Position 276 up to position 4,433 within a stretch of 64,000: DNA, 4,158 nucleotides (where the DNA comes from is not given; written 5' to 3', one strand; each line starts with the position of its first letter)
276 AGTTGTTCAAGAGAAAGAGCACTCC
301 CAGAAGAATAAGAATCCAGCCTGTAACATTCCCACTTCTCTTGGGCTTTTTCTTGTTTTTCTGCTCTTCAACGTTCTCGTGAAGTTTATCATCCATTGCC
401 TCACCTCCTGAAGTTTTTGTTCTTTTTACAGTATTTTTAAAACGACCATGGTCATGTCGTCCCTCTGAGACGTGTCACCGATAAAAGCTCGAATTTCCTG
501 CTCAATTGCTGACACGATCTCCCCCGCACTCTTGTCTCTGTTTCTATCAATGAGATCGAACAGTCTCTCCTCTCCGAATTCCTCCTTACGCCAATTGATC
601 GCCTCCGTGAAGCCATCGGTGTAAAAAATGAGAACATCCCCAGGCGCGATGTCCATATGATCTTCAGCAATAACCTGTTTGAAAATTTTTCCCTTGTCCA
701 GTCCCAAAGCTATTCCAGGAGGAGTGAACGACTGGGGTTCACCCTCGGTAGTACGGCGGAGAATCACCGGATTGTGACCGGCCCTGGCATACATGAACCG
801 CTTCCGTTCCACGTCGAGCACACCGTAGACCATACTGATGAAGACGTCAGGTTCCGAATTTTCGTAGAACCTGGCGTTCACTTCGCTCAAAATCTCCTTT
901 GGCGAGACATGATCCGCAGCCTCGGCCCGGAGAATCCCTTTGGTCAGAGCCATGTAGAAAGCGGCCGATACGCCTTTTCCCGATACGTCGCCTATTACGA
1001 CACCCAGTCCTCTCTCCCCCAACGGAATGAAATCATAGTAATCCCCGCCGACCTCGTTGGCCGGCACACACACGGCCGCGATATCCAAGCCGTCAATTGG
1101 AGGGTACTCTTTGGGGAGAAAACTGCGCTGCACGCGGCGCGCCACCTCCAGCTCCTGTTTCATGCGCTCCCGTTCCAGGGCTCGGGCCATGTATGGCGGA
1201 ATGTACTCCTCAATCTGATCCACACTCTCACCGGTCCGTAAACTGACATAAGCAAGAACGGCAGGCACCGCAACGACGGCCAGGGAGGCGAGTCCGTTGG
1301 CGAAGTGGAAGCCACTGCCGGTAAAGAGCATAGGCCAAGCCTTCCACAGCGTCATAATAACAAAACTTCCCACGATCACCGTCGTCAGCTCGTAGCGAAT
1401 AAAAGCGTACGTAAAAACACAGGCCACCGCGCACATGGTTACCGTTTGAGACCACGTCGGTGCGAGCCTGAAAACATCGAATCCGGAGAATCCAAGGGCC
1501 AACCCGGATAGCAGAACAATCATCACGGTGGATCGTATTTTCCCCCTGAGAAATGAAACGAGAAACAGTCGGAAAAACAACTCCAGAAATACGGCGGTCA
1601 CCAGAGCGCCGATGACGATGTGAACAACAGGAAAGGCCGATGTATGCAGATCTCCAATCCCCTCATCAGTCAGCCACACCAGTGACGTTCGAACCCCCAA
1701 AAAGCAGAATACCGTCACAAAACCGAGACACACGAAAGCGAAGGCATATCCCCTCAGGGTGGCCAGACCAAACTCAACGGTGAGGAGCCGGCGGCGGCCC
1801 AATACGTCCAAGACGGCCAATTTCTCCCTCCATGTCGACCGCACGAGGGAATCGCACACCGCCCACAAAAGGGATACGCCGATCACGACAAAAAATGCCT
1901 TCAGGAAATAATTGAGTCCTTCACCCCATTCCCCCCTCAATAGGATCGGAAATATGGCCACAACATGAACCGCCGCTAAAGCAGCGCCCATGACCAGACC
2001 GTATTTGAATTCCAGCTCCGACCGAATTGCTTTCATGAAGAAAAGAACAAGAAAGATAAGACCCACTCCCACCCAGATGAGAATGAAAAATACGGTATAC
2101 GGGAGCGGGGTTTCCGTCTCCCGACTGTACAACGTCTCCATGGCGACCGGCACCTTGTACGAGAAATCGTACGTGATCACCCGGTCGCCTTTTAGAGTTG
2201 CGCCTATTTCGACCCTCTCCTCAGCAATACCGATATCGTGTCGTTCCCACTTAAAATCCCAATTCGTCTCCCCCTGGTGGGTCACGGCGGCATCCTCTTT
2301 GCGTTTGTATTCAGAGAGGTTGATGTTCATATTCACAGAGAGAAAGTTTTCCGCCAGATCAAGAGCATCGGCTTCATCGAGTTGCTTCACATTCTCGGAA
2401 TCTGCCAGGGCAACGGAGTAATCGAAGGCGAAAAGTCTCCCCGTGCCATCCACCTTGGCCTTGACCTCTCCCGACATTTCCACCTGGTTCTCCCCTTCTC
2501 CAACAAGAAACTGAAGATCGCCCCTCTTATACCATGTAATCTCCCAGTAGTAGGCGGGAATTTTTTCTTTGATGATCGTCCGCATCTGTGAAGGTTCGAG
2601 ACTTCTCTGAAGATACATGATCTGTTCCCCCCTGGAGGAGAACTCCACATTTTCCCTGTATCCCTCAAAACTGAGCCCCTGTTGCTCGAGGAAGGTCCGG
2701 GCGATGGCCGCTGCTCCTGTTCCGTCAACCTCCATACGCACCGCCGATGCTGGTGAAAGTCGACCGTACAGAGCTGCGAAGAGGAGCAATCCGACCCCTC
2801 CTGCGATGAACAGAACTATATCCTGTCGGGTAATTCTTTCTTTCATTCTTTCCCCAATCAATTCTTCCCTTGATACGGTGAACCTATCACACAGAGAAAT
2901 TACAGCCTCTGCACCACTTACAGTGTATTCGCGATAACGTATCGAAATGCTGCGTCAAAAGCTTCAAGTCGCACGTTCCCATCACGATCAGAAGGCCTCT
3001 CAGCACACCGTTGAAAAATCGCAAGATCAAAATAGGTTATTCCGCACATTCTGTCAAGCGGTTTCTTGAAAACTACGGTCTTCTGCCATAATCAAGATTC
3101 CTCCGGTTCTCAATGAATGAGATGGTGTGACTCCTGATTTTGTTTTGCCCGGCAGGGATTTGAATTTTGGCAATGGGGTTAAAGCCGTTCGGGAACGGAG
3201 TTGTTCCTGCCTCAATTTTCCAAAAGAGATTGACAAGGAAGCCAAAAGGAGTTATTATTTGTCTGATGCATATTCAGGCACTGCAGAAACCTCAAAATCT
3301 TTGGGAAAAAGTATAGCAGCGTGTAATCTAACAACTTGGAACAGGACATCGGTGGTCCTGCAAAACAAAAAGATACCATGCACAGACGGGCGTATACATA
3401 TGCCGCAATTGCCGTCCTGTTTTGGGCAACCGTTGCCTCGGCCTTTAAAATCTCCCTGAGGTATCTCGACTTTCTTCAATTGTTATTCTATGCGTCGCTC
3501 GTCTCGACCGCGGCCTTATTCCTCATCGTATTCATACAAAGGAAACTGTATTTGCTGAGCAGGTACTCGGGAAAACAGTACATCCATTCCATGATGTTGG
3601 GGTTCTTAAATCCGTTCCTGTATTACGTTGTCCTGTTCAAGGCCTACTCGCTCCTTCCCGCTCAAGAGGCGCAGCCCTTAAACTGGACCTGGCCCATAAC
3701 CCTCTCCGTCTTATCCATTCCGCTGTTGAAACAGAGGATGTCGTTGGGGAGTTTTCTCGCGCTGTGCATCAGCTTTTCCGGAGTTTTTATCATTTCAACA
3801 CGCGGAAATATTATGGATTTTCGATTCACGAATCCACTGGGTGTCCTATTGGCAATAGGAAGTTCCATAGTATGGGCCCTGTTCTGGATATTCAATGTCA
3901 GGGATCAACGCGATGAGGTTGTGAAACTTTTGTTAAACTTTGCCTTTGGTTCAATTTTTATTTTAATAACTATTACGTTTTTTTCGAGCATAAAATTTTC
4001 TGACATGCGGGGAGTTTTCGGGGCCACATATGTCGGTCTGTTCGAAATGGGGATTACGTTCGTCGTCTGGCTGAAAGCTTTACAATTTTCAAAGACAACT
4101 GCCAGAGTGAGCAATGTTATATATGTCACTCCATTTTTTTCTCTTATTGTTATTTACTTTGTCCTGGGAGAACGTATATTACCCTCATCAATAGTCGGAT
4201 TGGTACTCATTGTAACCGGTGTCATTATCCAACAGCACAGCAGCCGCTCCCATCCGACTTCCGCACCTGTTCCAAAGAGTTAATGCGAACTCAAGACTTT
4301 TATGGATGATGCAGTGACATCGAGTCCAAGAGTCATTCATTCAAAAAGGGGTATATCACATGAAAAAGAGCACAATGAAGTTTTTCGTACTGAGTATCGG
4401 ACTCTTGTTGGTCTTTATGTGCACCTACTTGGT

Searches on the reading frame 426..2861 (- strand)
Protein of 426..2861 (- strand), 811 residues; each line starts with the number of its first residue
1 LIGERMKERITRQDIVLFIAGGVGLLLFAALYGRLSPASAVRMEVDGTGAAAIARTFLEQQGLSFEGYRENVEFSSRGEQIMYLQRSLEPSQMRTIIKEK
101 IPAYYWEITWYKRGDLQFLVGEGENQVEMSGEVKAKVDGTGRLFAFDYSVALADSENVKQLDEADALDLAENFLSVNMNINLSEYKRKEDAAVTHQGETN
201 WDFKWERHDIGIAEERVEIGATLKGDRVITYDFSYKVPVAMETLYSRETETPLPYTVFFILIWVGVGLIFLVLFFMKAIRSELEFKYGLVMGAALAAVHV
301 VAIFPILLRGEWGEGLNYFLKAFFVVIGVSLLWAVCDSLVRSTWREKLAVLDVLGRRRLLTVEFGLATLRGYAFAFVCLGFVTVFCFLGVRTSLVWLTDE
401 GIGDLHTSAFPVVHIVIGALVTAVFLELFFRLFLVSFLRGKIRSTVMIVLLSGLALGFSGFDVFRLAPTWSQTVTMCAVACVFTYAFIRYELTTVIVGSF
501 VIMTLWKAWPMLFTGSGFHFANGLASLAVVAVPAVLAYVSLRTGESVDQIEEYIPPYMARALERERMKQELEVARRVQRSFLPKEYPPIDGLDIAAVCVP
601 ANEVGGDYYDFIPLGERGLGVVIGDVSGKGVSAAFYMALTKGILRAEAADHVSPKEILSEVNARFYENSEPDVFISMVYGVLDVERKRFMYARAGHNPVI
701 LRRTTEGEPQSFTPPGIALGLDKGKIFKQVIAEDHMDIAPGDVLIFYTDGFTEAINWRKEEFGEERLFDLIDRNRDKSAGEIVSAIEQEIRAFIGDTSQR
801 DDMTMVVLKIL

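Call 6: search_protein_families(library=pfam, proteins=[window:426-2861:-], max_evalue=0.001)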
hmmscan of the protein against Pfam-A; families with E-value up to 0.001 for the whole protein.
window:426-2861:- (811 aa): 2 families
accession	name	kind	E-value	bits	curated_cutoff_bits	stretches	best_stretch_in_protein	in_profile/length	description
PF07228.17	SpoIIE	-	1.5e-47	162.5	25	1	616-810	2-191/192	Stage II sporulation protein E (SpoIIE)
PF16244.11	DUF4901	-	1.7e-05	25.4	27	1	90-232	15-145/148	YcdB, YcdC repeated domain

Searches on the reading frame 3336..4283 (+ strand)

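Call 6: search_protein_families(library=pfam, proteins=[window:3336-4283:+], max_evalue=0.001)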
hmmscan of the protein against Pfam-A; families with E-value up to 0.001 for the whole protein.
window:3336-4283:+ (315 aa): 2 families
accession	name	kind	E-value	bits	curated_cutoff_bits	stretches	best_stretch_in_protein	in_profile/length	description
PF00892.27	EamA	-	2.3e-33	115.8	28.2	2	19-155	3-135/135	EamA-like transporter family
PF11992.13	TgpA_N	-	0.00089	18.8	30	1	167-306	18-149/333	TgpA N-terminal domain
